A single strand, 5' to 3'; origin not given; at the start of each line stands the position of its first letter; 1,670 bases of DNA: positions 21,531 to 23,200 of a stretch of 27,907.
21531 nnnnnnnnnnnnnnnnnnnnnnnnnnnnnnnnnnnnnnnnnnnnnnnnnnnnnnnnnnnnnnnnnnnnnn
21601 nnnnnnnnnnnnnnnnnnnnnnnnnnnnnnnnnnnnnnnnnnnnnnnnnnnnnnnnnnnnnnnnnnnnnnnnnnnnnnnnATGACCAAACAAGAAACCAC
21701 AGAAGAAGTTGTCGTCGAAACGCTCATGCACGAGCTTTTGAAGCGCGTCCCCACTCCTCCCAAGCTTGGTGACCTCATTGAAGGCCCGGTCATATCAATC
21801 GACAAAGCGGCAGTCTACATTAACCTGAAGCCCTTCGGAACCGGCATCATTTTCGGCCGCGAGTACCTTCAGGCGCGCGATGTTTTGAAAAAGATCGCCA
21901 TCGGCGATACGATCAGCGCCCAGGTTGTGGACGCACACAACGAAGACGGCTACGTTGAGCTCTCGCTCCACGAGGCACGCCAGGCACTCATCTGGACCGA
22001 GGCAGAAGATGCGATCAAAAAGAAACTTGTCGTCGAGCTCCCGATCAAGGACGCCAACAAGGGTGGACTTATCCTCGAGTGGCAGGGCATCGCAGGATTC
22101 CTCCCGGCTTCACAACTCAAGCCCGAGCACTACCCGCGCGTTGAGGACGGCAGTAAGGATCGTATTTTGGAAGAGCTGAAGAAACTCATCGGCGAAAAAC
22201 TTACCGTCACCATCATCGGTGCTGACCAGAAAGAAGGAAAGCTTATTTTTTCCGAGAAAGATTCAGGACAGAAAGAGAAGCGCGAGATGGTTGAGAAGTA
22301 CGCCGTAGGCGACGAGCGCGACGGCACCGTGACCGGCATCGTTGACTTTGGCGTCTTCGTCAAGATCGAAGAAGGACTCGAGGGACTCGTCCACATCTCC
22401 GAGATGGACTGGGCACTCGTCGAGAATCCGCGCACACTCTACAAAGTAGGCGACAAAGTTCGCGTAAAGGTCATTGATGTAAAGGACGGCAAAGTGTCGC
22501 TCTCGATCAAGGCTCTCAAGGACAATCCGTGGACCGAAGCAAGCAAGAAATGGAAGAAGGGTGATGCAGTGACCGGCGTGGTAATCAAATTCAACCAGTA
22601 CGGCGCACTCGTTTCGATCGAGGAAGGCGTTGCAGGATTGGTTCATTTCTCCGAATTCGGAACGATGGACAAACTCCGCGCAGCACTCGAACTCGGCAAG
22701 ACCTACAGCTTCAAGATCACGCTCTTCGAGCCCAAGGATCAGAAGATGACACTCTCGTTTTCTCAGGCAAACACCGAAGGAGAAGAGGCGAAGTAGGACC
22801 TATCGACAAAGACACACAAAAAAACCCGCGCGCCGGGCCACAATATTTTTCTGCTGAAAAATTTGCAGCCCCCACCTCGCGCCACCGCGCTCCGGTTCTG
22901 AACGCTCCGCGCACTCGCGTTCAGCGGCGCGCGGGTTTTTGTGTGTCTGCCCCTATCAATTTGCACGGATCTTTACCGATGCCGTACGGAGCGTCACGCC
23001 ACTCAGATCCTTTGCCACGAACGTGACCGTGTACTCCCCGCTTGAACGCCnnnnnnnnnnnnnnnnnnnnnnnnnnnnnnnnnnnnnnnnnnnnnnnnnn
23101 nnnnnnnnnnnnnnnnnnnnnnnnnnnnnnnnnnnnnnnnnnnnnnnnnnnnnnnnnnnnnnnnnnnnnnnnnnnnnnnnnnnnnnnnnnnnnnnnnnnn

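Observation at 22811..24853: Glycoside-hydrolase gene bracketed by two related long palindromes that share the core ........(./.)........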

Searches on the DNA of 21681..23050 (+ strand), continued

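Call 63: search_with_rna_model(model_id=R1, sources=[window, L019, L020, L024, L034, L042, L048, L049, L050, L051, L052, L054, L064, L073, L078, L080, L084], max_evalue=0.0001, make_alignment=true)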
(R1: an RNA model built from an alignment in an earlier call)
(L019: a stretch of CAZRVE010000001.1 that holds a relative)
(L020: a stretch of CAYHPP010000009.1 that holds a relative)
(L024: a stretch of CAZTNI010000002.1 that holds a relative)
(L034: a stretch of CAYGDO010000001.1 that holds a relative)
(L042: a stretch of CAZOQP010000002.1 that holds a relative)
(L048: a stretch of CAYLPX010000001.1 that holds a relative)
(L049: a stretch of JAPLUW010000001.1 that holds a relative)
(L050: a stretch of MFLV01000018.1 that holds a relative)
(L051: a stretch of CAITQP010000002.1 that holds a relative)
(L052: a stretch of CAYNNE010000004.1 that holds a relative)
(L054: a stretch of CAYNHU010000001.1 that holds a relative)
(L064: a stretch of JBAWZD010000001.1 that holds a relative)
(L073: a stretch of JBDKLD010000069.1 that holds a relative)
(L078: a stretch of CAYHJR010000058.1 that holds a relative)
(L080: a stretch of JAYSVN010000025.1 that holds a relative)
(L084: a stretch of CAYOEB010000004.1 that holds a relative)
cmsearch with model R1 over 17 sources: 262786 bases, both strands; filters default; matches with E-value up to 0.0001: 18.
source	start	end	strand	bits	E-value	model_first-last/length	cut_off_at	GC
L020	5318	5376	-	73.4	5.2e-19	1-59/59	no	0.58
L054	11052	11111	-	68.4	1.6e-17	1-59/59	no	0.58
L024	9103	9162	+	68.2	1.8e-17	1-59/59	no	0.57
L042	14726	14784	-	68.2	1.8e-17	1-59/59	no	0.54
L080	8721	8779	-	67.8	2.3e-17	1-59/59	no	0.53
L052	2365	2423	-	66.4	6e-17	1-59/59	no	0.53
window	22835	22895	+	58.3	1.4e-14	1-59/59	no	0.59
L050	2046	2104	-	52.2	8.6e-13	1-59/59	no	0.53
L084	4035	4093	+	46.6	3.9e-11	1-59/59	no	0.49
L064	3418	3477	-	45.3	9.5e-11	1-59/59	no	0.63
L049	10206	10265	-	42.9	4.6e-10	1-59/59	no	0.45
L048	16831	16891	+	42.7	5.2e-10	1-59/59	no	0.52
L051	9976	10035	-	41.3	1.4e-09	1-59/59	no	0.57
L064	10233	10292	-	41.3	1.4e-09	1-59/59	no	0.57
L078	2994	3052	-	40.8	1.9e-09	1-59/59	no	0.47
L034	46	103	-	33.4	2.8e-07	1-59/59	no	0.53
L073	6187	6245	-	33.3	3.2e-07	1-59/59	no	0.51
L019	10687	10751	-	26.7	2.6e-05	1-59/59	no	0.4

Alignment A4: 18 matches aligned to the model, 81 columns, each read 5' to 3' on its own strand. Consensus structure (alignment columns), stored with it:
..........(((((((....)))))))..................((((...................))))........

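Call 65: build_rna_model(alignment_id=A4)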
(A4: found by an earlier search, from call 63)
Model R2 built from alignment A4 (18 sequences, 81 columns); structure: stored with the alignment.
model positions 59; base pairs 11; branch points 1; effective number of sequences 12.7; information 0.946 bits per position. Calibrated on 0.2 Mb of random sequence (short: E-values are rough).
structure used (alignment columns):
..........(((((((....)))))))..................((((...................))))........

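Call 66: search_with_rna_model(model_id=R2, sources=[window, L011, L012, L013, L014, L015, L016, L017, L018, L019, L020, L021, L022, L023, L024, L025, L026, L027, L028, L029, L030, L031, L032, L033, L034, L035, L036, L037, L038, L039, L040, L041, L042, L043, L044, L045, L046, L047, L048, L049, L050, L051, L052, L053, L054, L055, L056, L057, L058, L059, L060, L061, L062, L063, L064, L065, L066, L067, L068, L069, L070, L071, L072, L073, L074, L075, L076, L077, L078, L079, L080, L081, L082, L083, L084, L085, L086, L087, L088, L089, L090, L211, L213, L215], max_evalue=0.1)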
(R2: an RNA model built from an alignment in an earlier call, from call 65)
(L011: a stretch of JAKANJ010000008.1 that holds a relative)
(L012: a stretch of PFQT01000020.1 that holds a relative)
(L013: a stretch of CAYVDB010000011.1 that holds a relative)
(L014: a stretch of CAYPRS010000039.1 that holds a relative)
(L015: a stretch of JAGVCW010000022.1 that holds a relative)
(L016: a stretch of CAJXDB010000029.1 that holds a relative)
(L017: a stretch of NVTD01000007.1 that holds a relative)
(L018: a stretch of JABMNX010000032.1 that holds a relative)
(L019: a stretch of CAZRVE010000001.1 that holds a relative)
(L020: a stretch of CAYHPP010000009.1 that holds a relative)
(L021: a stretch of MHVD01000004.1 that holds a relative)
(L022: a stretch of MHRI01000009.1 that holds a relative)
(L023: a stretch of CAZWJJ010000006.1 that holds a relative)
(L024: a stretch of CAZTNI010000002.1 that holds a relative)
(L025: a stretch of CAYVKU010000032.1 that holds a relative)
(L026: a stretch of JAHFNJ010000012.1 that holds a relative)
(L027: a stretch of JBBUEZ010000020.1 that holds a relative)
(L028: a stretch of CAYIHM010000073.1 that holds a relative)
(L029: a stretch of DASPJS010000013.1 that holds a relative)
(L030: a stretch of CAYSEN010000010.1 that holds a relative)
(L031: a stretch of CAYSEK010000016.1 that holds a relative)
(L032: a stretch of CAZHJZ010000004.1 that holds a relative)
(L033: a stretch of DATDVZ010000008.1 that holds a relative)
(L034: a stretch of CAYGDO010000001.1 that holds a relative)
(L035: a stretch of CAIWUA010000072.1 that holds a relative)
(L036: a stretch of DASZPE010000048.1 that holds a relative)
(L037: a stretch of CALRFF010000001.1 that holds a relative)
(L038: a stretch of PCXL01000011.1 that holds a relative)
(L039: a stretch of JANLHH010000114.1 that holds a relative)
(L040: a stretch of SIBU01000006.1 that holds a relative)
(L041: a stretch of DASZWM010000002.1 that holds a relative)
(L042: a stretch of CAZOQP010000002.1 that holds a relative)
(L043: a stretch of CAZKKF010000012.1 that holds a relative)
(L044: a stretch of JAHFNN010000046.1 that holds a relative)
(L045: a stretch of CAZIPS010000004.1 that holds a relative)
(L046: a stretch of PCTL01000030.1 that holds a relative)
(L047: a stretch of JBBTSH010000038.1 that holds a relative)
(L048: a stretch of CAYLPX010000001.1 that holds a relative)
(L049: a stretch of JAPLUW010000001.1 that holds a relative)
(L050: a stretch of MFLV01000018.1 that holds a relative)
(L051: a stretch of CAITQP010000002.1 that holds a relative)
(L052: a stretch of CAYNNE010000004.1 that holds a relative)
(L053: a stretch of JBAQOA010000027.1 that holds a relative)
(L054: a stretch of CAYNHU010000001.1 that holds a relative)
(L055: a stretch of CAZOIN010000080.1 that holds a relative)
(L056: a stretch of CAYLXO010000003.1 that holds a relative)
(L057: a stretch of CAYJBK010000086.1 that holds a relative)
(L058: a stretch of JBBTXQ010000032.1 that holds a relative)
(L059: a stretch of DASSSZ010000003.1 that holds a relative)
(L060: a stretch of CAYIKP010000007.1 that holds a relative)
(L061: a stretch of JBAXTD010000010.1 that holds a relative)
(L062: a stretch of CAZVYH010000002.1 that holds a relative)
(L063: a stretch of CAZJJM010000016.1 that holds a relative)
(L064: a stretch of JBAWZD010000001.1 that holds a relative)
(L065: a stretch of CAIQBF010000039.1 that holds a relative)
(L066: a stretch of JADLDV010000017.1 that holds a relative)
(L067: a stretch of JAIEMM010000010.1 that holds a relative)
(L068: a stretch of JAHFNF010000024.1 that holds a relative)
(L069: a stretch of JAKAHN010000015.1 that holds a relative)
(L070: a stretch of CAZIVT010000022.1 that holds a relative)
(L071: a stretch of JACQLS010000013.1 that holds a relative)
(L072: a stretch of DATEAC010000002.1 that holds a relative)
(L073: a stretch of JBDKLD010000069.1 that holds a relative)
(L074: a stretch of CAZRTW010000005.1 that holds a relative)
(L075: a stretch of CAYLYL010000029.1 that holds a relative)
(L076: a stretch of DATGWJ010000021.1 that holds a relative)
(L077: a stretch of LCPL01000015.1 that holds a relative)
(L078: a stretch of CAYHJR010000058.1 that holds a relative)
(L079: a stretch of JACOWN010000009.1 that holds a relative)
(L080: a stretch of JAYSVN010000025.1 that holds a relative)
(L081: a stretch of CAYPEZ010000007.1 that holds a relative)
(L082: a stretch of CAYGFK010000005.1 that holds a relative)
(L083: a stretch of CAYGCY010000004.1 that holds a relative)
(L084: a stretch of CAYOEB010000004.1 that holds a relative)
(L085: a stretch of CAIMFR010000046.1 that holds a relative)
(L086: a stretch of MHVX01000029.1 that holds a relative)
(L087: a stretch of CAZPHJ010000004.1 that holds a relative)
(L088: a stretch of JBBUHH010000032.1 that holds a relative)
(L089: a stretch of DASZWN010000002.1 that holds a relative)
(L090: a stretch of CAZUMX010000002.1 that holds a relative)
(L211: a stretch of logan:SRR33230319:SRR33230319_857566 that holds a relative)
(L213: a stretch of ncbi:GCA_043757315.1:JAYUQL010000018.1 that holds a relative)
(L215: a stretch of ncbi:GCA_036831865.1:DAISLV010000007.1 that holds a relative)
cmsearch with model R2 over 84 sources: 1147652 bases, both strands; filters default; matches with E-value up to 0.1: 25.
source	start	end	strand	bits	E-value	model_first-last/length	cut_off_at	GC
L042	14726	14784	-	68.4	6.5e-17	1-59/59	no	0.54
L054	11052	11111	-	67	1.7e-16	1-59/59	no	0.58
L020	5318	5376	-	64.7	8e-16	1-59/59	no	0.58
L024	9103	9162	+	64.7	8.4e-16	1-59/59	no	0.57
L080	8721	8779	-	63.1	2.3e-15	1-59/59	no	0.53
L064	3418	3477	-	63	2.6e-15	1-59/59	no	0.63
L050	2046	2104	-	62.2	4.4e-15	1-59/59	no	0.53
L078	2994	3052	-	61.1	9.7e-15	1-59/59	no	0.47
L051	9976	10035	-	60.9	1.1e-14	1-59/59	no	0.57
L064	10233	10292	-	60.9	1.1e-14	1-59/59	no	0.57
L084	4035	4093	+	59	3.8e-14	1-59/59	no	0.49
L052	2365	2423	-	57.5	1.1e-13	1-59/59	no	0.53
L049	10206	10265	-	56.1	2.9e-13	1-59/59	no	0.45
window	22835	22895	+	55.2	5.2e-13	1-59/59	no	0.59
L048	16831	16891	+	53.7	1.5e-12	1-59/59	no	0.52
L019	10687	10751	-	46.7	1.7e-10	1-59/59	no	0.4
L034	45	103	-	44.4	8.4e-10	1-59/59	no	0.53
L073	6155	6245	-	44.3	8.6e-10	1-59/59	no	0.53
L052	2386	2431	+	21.5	0.0048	1-59/59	no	0.33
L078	1780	1846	-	20.9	0.0072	1-59/59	no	0.36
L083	13464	13527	+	20.8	0.0081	1-59/59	no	0.44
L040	13360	13415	+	20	0.014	1-59/59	no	0.41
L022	12992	13048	+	19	0.028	1-59/59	no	0.4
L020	5339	5381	+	18.7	0.033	1-59/59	no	0.42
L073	6208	6249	+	17.3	0.086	1-59/59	no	0.45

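Call 70: search_with_rna_model(model_id=R2, sources=[L219, L220], max_evalue=0.1, show_alignments=2)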
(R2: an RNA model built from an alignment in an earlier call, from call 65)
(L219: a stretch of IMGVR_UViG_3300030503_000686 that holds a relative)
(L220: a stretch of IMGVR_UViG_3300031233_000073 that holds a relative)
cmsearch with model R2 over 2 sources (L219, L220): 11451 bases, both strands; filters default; matches with E-value up to 0.1: 2.
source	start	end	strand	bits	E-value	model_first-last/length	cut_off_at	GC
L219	1313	1331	-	17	0.0011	33-51/59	no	0.79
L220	4885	4903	-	17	0.0011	33-51/59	no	0.79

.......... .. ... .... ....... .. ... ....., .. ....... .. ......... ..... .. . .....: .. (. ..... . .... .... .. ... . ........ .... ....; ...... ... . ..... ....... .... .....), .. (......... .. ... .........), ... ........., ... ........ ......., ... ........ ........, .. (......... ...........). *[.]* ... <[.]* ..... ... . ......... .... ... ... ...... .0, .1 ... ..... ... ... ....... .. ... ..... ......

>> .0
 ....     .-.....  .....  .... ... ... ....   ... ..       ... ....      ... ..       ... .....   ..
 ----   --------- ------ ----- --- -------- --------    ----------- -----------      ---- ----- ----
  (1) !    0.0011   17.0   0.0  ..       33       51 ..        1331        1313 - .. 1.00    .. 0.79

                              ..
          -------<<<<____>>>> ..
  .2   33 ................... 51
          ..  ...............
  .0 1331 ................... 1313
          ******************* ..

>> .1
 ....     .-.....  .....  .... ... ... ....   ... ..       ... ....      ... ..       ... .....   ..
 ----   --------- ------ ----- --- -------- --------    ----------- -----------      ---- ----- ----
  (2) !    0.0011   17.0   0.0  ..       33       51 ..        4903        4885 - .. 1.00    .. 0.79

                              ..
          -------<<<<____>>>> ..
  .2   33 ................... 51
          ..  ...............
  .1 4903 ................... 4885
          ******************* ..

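Call 75: search_with_rna_model(model_id=R2, sources=[L091, L092, L093, L094, L095, L096, L097, L098, L099, L100, L101, L102, L103, L104, L105, L106, L107, L108, L109, L110, L111, L112, L113, L114, L115, L116, L117, L118, L119, L120, L121, L122, L123, L124, L125, L126, L127, L128, L129, L130, L131, L132, L133, L134, L135, L136, L137, L138, L139, L140, L141, L142, L143, L144, L145, L146, L147, L148, L149, L150, L151, L152, L153, L154, L155, L156, L157, L158, L159, L160, L161, L162, L163, L164, L165, L166, L167, L168, L169, L170, L171, L172, L173, L174, L175, L176, L177, L178, L179, L180, L181, L182, L183, L184, L185, L186, L187, L188, L189, L190], max_evalue=1)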
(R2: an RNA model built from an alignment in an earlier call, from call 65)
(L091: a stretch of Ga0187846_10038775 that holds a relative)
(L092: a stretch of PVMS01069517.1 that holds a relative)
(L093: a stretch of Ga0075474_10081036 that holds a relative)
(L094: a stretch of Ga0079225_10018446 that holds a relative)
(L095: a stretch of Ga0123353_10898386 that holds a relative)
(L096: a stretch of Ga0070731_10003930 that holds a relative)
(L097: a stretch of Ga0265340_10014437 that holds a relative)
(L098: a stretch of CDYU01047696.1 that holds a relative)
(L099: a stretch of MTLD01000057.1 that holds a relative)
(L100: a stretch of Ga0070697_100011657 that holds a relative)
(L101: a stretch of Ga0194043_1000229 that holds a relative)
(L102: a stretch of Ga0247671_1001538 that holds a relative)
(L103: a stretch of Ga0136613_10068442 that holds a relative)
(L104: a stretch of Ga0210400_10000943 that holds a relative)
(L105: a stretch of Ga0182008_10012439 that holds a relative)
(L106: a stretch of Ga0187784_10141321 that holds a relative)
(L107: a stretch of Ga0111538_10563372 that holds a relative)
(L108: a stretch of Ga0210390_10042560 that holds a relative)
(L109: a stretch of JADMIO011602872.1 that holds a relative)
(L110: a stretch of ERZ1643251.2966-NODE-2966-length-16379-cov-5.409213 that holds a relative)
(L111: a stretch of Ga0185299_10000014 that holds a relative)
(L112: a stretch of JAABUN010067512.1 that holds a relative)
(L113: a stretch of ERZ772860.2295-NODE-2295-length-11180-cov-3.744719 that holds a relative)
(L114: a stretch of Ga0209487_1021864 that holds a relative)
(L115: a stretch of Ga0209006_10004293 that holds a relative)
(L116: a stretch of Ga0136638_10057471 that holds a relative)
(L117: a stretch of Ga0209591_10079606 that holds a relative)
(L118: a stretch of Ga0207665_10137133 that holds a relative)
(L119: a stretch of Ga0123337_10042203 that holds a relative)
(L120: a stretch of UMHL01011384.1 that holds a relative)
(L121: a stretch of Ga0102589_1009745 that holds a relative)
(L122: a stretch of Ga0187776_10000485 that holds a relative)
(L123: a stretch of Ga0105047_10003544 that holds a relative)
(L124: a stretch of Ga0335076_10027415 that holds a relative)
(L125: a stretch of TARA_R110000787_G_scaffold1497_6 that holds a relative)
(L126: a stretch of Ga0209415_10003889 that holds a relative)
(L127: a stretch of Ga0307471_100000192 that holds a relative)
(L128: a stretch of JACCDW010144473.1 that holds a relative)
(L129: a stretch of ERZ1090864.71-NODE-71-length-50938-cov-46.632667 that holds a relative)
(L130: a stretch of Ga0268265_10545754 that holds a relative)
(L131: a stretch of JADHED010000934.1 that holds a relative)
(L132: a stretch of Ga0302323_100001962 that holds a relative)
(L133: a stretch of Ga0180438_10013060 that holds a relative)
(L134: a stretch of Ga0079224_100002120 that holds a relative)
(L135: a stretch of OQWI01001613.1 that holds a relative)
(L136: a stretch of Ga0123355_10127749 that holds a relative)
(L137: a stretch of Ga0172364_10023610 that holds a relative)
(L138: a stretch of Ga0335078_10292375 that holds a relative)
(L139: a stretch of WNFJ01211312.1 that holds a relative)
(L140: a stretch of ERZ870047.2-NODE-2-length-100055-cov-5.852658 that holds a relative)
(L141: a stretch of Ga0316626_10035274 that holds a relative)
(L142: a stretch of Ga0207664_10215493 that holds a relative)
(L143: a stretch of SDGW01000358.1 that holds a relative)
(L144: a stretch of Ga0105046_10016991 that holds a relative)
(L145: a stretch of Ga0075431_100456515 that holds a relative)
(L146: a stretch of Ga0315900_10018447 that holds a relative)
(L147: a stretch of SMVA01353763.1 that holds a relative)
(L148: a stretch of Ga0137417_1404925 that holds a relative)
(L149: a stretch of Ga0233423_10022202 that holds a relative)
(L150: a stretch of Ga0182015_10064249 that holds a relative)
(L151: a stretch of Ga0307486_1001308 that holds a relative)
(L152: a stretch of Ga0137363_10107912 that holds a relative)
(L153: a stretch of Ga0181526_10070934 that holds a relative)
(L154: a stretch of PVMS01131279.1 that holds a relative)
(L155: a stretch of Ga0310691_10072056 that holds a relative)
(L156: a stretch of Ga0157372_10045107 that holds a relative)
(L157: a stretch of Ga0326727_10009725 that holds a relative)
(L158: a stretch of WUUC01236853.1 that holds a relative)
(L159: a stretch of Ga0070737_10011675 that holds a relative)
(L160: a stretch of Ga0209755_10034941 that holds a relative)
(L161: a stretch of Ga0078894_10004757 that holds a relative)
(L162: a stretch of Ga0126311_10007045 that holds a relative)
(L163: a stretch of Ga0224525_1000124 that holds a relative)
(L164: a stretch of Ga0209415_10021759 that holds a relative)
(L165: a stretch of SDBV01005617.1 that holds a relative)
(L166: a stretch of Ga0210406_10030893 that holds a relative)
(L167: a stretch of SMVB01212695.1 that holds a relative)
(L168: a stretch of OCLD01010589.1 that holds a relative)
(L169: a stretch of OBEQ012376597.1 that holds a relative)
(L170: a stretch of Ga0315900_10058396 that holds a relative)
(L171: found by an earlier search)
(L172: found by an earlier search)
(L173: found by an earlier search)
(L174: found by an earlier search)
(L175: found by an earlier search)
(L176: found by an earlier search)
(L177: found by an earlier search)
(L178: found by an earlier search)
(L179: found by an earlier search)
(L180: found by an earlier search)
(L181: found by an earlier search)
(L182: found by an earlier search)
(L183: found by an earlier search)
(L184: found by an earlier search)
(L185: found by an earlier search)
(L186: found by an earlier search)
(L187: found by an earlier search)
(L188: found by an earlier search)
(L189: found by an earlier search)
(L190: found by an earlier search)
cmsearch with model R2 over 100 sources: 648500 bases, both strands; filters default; matches with E-value up to 1: 3.
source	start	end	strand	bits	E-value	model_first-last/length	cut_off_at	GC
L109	7567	7610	+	15.8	0.14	1-59/59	no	0.43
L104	5203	5257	-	14.7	0.28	1-59/59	no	0.75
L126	7762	7810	+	14.3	0.37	1-59/59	no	0.67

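Call 88: search_with_rna_model(model_id=R2, sources=[L221, L222, L223, L224, L211, L212], max_evalue=1, show_alignments=2)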
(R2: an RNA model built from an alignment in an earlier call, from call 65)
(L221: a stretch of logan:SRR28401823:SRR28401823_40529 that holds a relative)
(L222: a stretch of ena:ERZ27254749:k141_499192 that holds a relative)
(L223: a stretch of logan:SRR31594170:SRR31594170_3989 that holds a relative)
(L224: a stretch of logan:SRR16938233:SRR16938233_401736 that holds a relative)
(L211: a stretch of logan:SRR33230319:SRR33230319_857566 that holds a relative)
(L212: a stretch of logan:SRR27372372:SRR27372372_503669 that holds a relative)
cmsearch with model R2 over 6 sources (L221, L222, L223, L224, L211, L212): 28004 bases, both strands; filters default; matches with E-value up to 1: 2.
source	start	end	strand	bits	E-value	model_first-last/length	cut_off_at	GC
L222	2520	2634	-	37.3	2.5e-09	1-59/59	no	0.47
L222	2597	2640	+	12.6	0.051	1-59/59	no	0.41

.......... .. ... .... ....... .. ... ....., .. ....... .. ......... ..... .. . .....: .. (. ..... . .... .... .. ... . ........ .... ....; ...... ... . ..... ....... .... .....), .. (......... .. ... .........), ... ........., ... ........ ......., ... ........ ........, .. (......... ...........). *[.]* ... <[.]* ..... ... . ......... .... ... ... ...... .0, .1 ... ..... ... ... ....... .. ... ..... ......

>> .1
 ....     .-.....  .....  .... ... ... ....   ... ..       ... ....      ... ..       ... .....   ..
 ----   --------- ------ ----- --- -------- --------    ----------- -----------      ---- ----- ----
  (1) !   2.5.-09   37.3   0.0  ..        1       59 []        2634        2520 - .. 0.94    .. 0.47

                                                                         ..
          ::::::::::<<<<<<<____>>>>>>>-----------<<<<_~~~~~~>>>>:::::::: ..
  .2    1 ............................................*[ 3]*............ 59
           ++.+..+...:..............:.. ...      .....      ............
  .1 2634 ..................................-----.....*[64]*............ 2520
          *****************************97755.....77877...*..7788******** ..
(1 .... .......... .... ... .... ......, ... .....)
